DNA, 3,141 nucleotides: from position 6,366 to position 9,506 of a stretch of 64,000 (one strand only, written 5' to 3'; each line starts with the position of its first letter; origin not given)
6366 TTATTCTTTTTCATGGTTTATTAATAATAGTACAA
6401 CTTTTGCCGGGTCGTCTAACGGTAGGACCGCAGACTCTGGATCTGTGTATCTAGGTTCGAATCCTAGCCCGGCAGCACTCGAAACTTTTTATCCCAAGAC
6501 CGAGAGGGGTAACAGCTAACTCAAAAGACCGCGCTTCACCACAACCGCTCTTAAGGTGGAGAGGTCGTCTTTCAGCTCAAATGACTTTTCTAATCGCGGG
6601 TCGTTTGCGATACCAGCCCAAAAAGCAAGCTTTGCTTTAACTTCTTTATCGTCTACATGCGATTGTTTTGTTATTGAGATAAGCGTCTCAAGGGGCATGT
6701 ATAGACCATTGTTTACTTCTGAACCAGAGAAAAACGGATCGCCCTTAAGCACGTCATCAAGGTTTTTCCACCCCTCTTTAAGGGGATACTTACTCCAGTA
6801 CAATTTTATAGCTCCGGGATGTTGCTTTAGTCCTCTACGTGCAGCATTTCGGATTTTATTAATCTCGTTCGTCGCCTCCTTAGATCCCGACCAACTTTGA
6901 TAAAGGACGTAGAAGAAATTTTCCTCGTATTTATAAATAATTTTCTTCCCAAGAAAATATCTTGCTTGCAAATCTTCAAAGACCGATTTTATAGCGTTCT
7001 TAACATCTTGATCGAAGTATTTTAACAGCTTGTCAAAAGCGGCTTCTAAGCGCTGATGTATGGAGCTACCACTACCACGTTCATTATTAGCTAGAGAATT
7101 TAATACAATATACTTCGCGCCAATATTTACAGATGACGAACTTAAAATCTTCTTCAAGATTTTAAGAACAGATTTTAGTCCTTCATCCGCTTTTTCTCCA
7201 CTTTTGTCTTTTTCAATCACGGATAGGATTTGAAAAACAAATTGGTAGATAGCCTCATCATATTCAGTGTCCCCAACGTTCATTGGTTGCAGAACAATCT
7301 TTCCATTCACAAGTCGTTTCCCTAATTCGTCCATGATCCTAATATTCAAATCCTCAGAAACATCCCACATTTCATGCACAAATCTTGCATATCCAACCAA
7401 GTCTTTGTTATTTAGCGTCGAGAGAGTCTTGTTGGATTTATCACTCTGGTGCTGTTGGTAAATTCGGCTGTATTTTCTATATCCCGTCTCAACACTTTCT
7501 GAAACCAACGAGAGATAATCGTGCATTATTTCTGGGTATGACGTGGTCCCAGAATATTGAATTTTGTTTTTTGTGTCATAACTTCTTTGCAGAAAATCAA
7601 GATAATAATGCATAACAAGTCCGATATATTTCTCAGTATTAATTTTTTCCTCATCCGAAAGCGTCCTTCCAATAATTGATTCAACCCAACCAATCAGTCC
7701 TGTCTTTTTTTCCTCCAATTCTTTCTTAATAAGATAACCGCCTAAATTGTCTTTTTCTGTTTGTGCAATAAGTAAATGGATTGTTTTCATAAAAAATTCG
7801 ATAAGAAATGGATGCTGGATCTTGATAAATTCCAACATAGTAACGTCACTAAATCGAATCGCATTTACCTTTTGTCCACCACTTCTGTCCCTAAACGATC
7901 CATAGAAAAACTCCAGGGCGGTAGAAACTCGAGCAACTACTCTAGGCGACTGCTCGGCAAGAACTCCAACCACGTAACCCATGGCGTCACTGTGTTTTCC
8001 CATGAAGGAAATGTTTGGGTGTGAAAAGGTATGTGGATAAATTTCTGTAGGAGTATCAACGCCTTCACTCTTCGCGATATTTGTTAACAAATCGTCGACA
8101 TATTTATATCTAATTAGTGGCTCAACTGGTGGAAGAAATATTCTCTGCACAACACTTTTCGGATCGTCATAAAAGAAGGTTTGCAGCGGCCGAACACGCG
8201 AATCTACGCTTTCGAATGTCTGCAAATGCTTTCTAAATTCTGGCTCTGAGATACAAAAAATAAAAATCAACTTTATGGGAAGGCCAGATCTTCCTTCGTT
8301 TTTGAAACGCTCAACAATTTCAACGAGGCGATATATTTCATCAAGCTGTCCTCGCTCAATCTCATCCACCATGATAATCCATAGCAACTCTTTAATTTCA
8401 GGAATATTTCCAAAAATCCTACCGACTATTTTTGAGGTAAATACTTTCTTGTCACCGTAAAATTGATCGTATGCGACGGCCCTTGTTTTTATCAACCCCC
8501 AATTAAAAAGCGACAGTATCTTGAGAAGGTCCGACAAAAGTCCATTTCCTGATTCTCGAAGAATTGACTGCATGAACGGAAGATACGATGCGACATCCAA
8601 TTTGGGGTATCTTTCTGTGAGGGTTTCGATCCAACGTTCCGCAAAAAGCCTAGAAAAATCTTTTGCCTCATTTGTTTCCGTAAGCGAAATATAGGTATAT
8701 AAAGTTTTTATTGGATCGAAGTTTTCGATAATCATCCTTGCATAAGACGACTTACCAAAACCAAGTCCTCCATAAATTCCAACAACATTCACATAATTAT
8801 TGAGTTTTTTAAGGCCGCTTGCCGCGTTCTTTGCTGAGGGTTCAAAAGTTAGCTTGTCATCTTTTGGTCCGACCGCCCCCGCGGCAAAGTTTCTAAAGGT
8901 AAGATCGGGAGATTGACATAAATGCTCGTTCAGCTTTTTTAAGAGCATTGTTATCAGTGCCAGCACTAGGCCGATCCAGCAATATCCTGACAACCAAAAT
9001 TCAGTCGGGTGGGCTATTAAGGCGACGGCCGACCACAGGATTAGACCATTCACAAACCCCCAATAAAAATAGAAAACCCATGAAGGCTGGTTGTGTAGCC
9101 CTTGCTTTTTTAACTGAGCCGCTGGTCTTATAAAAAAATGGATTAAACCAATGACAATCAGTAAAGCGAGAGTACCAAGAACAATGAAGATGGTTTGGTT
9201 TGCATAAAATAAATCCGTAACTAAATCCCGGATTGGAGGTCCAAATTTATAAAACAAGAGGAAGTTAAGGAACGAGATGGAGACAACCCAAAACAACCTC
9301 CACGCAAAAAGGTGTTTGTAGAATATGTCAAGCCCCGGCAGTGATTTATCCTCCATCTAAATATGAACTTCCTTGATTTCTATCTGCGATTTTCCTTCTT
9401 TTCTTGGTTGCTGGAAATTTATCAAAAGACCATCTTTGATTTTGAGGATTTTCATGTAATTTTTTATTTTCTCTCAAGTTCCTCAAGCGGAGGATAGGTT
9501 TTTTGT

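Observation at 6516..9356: P-loop NTPase with an N-terminal four-helix membrane anchor, an unusual KAP/STAND-like topology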

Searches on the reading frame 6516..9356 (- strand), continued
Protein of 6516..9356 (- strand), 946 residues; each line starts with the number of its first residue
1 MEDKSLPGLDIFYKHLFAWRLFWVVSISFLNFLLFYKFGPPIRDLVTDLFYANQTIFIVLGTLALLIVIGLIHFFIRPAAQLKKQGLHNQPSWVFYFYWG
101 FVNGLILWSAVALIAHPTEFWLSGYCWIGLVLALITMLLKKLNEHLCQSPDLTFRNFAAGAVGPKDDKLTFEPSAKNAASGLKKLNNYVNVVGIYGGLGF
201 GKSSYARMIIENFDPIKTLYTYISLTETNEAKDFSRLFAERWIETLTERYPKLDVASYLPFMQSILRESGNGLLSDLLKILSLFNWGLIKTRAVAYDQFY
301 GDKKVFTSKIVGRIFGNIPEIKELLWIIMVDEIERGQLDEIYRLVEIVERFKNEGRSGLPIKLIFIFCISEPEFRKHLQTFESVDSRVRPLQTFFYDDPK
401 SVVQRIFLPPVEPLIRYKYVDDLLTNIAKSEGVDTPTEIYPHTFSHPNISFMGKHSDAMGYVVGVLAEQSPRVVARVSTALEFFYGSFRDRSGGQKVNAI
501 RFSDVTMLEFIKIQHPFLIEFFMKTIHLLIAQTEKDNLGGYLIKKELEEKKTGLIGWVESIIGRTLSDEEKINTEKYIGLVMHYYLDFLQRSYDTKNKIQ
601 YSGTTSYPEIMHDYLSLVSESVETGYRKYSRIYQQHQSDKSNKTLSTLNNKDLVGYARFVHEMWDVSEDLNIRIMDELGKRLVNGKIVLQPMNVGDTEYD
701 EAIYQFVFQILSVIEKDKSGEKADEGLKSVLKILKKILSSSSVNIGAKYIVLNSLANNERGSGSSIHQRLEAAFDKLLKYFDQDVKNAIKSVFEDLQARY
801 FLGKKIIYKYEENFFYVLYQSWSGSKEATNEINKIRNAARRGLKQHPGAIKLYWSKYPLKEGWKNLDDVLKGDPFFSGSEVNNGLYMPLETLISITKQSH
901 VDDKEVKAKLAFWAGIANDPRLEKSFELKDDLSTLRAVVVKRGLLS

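Call 97: search_protein_families(library=pfam, proteins=[L008:827-3154:+, L009:4608-6977:+, L009:6982-8427:+, L009:8399-9940:+, L012:8281-9936:-, L017:5263-8655:-, L017:13927-17430:+, L032:7119-9797:+, L033:6842-8581:+, L023:8177-9730:+], max_evalue=0.0001)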
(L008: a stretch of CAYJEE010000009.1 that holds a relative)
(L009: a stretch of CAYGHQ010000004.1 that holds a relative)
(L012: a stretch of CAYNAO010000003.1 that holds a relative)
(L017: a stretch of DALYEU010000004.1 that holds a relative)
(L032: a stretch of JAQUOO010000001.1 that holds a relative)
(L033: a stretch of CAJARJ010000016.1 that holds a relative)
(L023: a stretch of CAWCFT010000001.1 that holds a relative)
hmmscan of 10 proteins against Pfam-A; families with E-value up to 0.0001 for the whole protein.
L008:827-3154:+ (775 aa): 6 families
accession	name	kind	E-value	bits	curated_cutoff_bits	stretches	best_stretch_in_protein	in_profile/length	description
PF09848.15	SLFN-g3_helicase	-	4.1e-100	335.9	24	1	260-602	1-354/354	Schlafen group 3, DNA/RNA helicase domain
PF00717.28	Peptidase_S24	-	4.9e-21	75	23.3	1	648-766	1-116/116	Peptidase S24-like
PF04851.21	ResIII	-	2.2e-09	37.9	22.5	0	242-325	6-92/164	Type III restriction enzyme, res subunit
PF13401.12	AAA_22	-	2.8e-07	31.3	27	1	258-351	3-99/130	AAA domain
PF13245.12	AAA_19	-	4.9e-06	27.2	25.1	1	254-347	5-103/134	AAA domain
PF20720.3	nSTAND3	-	1.1e-05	25.6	27.2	0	248-304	7-61/155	Novel STAND NTPase 3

L009:4608-6977:+ (789 aa): 6 families
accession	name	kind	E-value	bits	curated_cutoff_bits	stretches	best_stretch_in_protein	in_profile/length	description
PF04851.21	ResIII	-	1.9e-39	135.6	22.5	1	158-321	2-163/164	Type III restriction enzyme, res subunit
PF08463.15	EcoEI_R_C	-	2.2e-22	80.3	24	1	633-786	1-162/163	EcoEI R protein C-terminal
PF18766.7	SWI2_SNF2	-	7.6e-20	71.9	26.7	1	164-352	2-187/221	SWI2/SNF2 ATPase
PF00270.35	DEAD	-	3.3e-12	46.9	26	1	170-324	6-164/167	DEAD/DEAH box helicase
PF00271.37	Helicase_C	-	3.9e-08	33.9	23.5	1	409-522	7-109/110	Helicase conserved C-terminal domain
PF13588.12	HSDR_N_2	-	4.7e-05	23.9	25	0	23-106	11-95/110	Type I restriction enzyme R protein N terminus (HSDR_N)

L009:6982-8427:+ (481 aa): 4 families
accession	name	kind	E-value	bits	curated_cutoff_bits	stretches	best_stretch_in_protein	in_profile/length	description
PF02384.22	N6_Mtase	-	4.9e-74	249.9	20.4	1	138-438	2-304/311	N-6 DNA Methylase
PF07669.17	Eco57I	-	3.7e-10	40.6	25.3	1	256-353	64-171/171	Eco57I restriction-modification methylase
PF12161.14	HsdM_N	-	4.5e-10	40.7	24.5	1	6-128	4-135/135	HsdM N-terminal domain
PF01170.24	UPF0020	-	8.5e-07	29.3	22.3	1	172-277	20-133/197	RMKL-like, methyltransferase domain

L009:8399-9940:+ (513 aa): 1 family
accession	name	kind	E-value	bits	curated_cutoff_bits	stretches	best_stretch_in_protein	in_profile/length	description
PF01420.25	Methylase_S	-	2.7e-19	70.4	22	2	340-505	1-157/168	Type I restriction modification DNA specificity domain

L012:8281-9936:- (551 aa): 3 families
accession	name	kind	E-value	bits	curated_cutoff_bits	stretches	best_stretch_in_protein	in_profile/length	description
PF00145.23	DNA_methylase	-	9.8e-95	318.1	22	1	241-548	1-324/324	C-5 cytosine-specific DNA methylase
PF00717.28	Peptidase_S24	-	1.2e-31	109.2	23.3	1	105-219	1-116/116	Peptidase S24-like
PF01726.22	LexA_DNA_bind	-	1.1e-17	64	23.7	1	27-90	1-64/65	LexA DNA binding domain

L017:5263-8655:- (1130 aa): 3 families
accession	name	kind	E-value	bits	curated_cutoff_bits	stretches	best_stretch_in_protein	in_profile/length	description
PF04357.19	TamB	-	6.6e-51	174.2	22.4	1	793-1127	3-379/381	TamB, inner membrane protein subunit of TAM complex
PF05359.17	DUF748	-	1.3e-08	33.8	50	1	4-132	7-132/1037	Domain of Unknown Function (DUF748)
PF13116.12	YhdP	-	4.6e-08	31.9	46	0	701-819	612-718/1224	YhdP protein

L017:13927-17430:+ (1167 aa): 6 families
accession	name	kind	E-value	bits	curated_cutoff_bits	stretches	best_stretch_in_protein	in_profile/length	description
PF02574.22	S-methyl_trans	-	7.2e-88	295.6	22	1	23-311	1-281/283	Homocysteine S-methyltransferase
PF02965.22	Met_synt_B12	-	2.2e-48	165.5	25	1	908-1161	2-258/273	Vitamin B12 dependent methionine synthase, activation domain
PF00809.28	Pterin_bind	-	3.2e-39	135.5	25.5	1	347-583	1-244/244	Pterin binding enzyme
PF02310.24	B12-binding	-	7.2e-20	71.5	32.1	1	721-815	1-97/121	B12 binding domain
PF02607.22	B12-binding_2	-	1.6e-18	67.1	23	1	638-709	3-74/74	B12 binding domain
PF03599.22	CdhD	-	6.7e-05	22.2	24.8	0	365-472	50-155/387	CO dehydrogenase/acetyl-CoA synthase delta subunit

L032:7119-9797:+ (892 aa): 6 families
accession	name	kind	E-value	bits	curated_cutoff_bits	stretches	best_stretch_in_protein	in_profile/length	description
PF08463.15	EcoEI_R_C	-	1.3e-43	149.4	24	1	712-890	2-162/163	EcoEI R protein C-terminal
PF04851.21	ResIII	-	3e-39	135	22.5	1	153-342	2-163/164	Type III restriction enzyme, res subunit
PF18766.7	SWI2_SNF2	-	5.4e-18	65.9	26.7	1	159-380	2-196/221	SWI2/SNF2 ATPase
PF00270.35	DEAD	-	1.3e-12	48.2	26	1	157-344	2-162/167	DEAD/DEAH box helicase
PF00271.37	Helicase_C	-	2.4e-06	28.2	23.5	1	442-548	7-108/110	Helicase conserved C-terminal domain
PF04313.20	HSDR_N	-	8.1e-06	26.3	25.1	0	43-116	124-197/198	Type I restriction enzyme R protein N terminus (HSDR_N)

L033:6842-8581:+ (579 aa): 1 family
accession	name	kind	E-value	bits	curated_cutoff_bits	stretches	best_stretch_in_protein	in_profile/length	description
PF00496.27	SBP_bac_5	-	1.9e-77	261.3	32.4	1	86-487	2-363/368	Bacterial extracellular solute-binding proteins, family 5 Middle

L023:8177-9730:+ (517 aa): 2 families
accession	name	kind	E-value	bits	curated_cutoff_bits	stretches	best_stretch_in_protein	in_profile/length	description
PF17762.8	HTH_ParB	-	7.9e-10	39.2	22.6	1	101-197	4-100/102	ParB HTH domain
PF02195.25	ParB_N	-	5.2e-07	30.1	26.3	1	4-94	2-93/95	ParB N-terminal domain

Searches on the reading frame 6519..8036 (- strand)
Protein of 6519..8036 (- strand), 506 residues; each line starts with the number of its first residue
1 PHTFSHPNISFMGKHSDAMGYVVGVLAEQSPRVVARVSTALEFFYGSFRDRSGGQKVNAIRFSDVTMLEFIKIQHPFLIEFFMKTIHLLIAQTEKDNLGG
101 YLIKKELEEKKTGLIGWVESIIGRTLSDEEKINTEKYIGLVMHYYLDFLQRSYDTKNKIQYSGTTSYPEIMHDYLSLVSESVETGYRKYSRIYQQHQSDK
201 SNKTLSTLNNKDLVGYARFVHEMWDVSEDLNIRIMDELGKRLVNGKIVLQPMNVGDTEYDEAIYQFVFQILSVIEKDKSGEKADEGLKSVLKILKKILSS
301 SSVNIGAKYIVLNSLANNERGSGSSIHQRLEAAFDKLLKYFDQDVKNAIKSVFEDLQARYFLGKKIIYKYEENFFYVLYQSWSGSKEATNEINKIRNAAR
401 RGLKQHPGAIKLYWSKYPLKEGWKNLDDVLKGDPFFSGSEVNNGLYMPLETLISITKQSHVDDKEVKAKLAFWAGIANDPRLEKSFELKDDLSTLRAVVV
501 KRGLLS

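Call 88: predict_structure(alignment_id=A3)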
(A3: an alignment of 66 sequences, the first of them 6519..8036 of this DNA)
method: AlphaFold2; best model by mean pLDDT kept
length: 506 residues; sequences in the alignment: 66
mean_pLDDT: 91.2   pTM: 0.83
mean pLDDT of the five models: 91.2, 90.8, 90.4, 89.2, 88.7
residues with pLDDT >= 90: 369; 70-90: 111; 50-70: 24; < 50: 2
segments of 3 or more residues with pLDDT < 50: none
pLDDT, mean of each block of 10 residues (from residue 1): 70 90 95 97 92 86 97 97 92 66 87 94 95 95 90 64 90 89 84 90 93 95 88 97 97 95 97 90 93 98 97 88 80 94 97 98 97 97 96 97 96 94 92 75 89 95 96 94 89 94 93
secondary structure, 60 per line:
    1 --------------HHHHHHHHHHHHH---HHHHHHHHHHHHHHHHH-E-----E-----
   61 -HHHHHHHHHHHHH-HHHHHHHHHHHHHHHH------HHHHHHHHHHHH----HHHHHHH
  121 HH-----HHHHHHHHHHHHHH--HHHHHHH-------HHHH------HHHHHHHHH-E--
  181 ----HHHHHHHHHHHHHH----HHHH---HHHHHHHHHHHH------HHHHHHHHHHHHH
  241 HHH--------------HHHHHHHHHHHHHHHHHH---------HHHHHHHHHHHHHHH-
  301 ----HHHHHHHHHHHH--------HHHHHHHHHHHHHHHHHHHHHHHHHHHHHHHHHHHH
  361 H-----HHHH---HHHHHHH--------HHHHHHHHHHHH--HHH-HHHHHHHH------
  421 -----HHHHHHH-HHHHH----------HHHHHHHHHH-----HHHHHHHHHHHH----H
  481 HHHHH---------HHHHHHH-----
elements in order: H15-27 H31-47 H62-74 H76-91 H98-109 H114-122 H128-141 H144-150 H158-161 H168-176 H185-198 H203-206 H210-221 H228-243 H258-275 H285-299 H305-316 H325-361 H367-370 H374-380 H389-400 H407-414 H426-432 H434-438 H449-458 H464-475 H480-485 H495-501

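Call 90: fold_search(model_id=the predicted structure, library=pdb)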
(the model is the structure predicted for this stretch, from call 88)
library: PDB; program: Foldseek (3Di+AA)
matches with E <= 10: 545; with E <= 0.001: 0
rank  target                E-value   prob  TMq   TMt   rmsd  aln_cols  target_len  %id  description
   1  8ga7                  8.5e-02  0.14  0.10  0.10  24.3       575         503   11  Geometrically programmable nanomaterial construction using regularized protein building blocks (released 2024-03-13)
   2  8rx0_E                8.9e-02  0.33  0.15  0.13  23.3       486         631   12  (NEDD8)-CRL2VHL-MZ1-Brd4BD2-Ub(G76S, K48C)-UBE2R1(C93K, S138C, C191S, C223S)-Ub (released 2024-03-06)
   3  7tdz_H                1.1e-01  0.25  0.13  0.09  26.3       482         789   11  Cryo-EM model of protomer of the cytoplasmic ring of the nuclear pore complex from Xenopus laevis (released 2022-06-22)
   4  8wqb_B                1.1e-01  0.30  0.15  0.12  22.8       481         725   11  Cryo-EM structure of CUL2-RBX1-ELOB-ELOC-FEM1B bound with the C-degron of CCDC89 (conformation 2) (released 2024-04-03)
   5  9mg8_B                1.5e-01  0.13  0.09  0.11  27.4       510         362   11  Crystal Structure of b-iTHR-110 (released 2025-12-17)
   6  7shk_A                1.7e-01  0.28  0.16  0.13  24.1       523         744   12  Structure of Xenopus laevis CRL2Lrr1 (State 1) (released 2021-12-08)
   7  8r5h_A                1.8e-01  0.20  0.14  0.12  23.9       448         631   13  Ubiquitin ligation to neosubstrate by a cullin-RING E3 ligase & Cdc34: NEDD8-CUL2-RBX1-ELOB/C-VHL-MZ1 with trapped UBE (released 2024-02-21)
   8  9mg8_A                2.1e-01  0.11  0.09  0.12  27.0       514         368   10  Crystal Structure of b-iTHR-110 (released 2025-12-17)
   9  8or3_A                2.2e-01  0.25  0.15  0.12  20.4       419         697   14  CAND1-CUL1-RBX1-SKP1-SKP2-DCNL1 (released 2023-06-28)
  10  2pft                  2.2e-01  0.11  0.11  0.11  28.2       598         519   13  The Crystal Structure of Mouse Exo70 Reveals Unique Features of the Mammalian Exocyst (released 2007-05-22)
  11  7usd_B                2.2e-01  0.11  0.12  0.08  24.9       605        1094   10  Cryo-EM structure of D-site Rac1-bound WAVE Regulatory Complex (released 2022-09-21)
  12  5k7v_A                2.4e-01  0.25  0.12  0.17  19.6       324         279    8  Computational Design of Self-Assembling Cyclic Protein Homooligomers (released 2017-04-12)
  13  6l4o_A                2.6e-01  0.28  0.18  0.20  17.1       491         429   10  Crystal structure of API5-FGF2 complex (released 2020-04-29)
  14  6yxx_EN               3.1e-01  0.25  0.19  0.16  21.9       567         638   10  State A of the Trypanosoma brucei mitoribosomal large subunit assembly intermediate (released 2020-10-14)
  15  2x1g_F                3.1e-01  0.23  0.19  0.13  20.0       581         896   10  Crystal structure of Importin13 - Mago-Y14 complex (released 2010-02-16)
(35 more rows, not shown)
